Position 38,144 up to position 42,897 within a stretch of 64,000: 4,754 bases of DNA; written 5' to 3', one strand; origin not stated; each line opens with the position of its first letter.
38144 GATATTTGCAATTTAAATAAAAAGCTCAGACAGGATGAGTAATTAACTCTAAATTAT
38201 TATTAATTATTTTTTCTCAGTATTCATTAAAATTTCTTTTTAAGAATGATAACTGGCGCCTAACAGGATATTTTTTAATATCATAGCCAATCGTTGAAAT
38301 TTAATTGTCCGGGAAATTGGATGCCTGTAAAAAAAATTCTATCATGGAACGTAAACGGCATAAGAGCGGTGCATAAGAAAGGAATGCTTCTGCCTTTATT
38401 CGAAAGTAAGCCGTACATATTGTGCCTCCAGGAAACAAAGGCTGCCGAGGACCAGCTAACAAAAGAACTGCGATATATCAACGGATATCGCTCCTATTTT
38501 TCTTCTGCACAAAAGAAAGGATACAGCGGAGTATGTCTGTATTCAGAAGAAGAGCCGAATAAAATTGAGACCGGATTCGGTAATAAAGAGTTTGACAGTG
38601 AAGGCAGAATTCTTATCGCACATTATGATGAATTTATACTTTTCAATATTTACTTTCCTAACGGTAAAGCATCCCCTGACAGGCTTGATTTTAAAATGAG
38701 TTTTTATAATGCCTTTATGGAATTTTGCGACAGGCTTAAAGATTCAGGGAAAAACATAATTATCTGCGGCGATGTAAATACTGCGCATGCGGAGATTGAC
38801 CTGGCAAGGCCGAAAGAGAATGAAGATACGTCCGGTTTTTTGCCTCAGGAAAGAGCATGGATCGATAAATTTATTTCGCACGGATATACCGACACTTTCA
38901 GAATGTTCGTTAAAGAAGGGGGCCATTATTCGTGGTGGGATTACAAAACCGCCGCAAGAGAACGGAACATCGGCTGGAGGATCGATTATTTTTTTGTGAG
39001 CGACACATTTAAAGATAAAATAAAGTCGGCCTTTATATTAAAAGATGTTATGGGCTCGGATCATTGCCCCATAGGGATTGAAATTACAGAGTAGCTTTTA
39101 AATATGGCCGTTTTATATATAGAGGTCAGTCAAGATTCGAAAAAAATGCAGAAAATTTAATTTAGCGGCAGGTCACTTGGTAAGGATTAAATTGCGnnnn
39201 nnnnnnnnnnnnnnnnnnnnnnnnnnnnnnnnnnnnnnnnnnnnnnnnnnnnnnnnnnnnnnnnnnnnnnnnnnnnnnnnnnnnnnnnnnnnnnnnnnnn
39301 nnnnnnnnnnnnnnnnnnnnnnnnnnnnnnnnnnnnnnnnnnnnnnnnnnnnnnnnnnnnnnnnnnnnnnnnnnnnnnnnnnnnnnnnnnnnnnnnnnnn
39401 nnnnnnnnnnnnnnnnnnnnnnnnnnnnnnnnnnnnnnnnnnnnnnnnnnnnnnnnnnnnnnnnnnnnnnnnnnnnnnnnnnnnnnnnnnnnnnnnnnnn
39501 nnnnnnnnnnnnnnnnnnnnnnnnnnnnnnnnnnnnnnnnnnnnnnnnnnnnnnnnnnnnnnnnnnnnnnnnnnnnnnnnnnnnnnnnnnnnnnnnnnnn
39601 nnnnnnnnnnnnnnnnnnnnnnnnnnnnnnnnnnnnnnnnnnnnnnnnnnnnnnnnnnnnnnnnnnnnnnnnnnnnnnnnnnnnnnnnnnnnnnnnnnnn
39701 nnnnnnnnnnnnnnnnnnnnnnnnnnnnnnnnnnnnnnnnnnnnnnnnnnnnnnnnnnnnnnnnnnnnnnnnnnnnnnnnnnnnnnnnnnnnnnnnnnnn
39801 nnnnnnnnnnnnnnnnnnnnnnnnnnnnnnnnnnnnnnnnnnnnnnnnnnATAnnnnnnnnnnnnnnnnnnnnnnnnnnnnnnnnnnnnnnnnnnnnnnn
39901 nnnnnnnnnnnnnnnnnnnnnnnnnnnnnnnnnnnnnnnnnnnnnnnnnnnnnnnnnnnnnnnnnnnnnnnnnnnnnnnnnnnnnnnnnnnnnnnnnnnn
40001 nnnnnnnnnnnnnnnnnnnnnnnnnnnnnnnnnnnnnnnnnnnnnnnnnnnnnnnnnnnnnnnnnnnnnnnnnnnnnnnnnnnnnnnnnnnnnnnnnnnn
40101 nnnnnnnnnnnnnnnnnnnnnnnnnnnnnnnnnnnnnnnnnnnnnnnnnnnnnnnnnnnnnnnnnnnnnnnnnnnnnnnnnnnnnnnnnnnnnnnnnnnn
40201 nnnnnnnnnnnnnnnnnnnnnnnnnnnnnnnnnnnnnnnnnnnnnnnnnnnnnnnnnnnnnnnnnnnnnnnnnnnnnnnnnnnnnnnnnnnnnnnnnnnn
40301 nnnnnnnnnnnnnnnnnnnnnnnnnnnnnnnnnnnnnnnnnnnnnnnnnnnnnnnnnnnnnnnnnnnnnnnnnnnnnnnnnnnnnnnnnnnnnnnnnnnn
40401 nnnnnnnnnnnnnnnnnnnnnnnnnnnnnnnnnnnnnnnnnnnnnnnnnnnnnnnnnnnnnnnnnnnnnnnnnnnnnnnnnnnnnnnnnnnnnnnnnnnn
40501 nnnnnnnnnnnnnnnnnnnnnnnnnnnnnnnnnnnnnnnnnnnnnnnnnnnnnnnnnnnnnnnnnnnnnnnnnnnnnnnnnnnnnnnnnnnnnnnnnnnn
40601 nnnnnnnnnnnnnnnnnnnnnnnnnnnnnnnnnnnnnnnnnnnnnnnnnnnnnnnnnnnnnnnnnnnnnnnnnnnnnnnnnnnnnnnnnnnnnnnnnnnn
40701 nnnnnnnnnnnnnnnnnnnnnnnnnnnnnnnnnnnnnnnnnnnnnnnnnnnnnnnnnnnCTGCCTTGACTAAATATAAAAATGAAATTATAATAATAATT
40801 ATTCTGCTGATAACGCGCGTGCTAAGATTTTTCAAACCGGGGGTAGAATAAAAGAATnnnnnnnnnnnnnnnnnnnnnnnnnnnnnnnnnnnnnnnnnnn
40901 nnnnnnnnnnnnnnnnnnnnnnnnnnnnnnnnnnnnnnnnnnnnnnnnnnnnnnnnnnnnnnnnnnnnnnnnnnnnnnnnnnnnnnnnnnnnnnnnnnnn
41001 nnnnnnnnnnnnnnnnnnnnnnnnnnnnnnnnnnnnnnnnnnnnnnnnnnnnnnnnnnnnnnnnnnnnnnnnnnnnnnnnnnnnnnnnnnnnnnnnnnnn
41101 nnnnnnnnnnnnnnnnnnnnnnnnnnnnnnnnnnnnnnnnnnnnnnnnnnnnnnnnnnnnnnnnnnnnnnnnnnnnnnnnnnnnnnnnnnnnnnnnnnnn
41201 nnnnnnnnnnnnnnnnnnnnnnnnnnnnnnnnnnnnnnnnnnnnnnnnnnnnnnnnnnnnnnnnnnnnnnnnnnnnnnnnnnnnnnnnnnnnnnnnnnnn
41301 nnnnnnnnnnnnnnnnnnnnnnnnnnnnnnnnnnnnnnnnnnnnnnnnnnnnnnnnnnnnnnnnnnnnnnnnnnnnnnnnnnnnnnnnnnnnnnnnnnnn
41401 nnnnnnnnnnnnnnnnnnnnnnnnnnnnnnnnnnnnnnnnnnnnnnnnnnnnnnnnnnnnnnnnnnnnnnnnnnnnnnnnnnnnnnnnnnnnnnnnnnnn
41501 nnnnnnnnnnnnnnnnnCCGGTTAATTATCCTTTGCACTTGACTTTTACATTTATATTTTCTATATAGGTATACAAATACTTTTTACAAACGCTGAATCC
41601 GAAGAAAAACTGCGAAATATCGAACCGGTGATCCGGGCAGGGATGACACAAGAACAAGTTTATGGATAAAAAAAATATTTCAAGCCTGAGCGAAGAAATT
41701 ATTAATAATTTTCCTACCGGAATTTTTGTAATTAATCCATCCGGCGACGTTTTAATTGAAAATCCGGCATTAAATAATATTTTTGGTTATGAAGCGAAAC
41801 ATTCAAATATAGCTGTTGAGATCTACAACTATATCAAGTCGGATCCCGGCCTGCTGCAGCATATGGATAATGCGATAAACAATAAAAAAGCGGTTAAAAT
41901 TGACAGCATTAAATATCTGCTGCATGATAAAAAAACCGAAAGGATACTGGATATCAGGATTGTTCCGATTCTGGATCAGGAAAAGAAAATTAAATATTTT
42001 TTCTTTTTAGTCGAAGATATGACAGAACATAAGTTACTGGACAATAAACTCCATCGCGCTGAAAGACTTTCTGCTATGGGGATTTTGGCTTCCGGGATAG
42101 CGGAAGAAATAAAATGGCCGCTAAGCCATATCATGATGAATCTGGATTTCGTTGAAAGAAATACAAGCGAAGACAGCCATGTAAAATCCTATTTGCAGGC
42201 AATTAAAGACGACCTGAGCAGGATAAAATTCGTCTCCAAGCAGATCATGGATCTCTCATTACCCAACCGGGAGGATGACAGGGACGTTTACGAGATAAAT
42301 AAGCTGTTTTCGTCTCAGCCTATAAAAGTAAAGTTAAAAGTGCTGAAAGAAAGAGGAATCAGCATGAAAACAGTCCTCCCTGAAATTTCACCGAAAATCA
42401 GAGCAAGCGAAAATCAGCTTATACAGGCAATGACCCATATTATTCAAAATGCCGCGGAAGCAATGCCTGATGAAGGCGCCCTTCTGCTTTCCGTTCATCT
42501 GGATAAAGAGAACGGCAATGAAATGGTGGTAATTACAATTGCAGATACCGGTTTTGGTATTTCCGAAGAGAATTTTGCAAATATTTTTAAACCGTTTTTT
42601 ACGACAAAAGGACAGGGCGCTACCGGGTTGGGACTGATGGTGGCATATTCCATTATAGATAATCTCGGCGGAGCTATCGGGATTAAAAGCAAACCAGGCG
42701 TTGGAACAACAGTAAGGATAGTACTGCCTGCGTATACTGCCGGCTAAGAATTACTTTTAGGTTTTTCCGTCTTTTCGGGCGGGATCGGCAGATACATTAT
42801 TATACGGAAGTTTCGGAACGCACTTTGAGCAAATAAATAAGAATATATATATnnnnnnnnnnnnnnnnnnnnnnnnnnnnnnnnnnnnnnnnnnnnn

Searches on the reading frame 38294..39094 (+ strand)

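Call 78: search_protein_families(library=pfam, proteins=[window:38294-39094:+], max_evalue=0.0001)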
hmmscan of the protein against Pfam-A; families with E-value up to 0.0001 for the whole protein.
window:38294-39094:+ (266 aa): 1 family
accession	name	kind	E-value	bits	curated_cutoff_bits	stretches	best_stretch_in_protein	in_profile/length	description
PF03372.29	Exo_endo_phos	-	2.1e-28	99.9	24.5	1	16-257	1-225/225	Endonuclease/Exonuclease/phosphatase family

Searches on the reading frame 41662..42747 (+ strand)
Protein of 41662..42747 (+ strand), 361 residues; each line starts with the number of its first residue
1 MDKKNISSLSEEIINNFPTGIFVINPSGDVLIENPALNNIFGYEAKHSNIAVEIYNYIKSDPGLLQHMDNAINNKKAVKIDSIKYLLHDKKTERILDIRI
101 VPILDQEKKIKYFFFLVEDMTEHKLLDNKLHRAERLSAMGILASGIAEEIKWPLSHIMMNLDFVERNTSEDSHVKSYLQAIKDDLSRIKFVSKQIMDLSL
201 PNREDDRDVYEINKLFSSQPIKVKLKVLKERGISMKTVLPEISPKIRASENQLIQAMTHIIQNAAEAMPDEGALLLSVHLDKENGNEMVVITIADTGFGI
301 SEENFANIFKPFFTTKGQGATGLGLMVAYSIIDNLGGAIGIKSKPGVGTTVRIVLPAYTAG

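Call 78: search_protein_families(library=pfam, proteins=[window:41662-42747:+], max_evalue=0.0001)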
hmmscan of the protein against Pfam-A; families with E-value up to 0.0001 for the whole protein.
window:41662-42747:+ (361 aa): 4 families
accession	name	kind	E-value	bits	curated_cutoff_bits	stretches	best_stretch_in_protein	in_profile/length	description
PF02518.31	HATPase_c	-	2.3e-21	76.8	26.4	1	250-357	3-109/111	Histidine kinase-, DNA gyrase B-, and HSP90-like ATPase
PF00989.32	PAS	-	8.1e-09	35.9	22.6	1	11-120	4-113/113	PAS fold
PF13426.13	PAS_9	-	1.5e-07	32.1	27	1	18-122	1-103/103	PAS domain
PF00512.31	HisKA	-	1.4e-05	25.5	26.9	1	140-199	3-61/66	His Kinase A (phospho-acceptor) domain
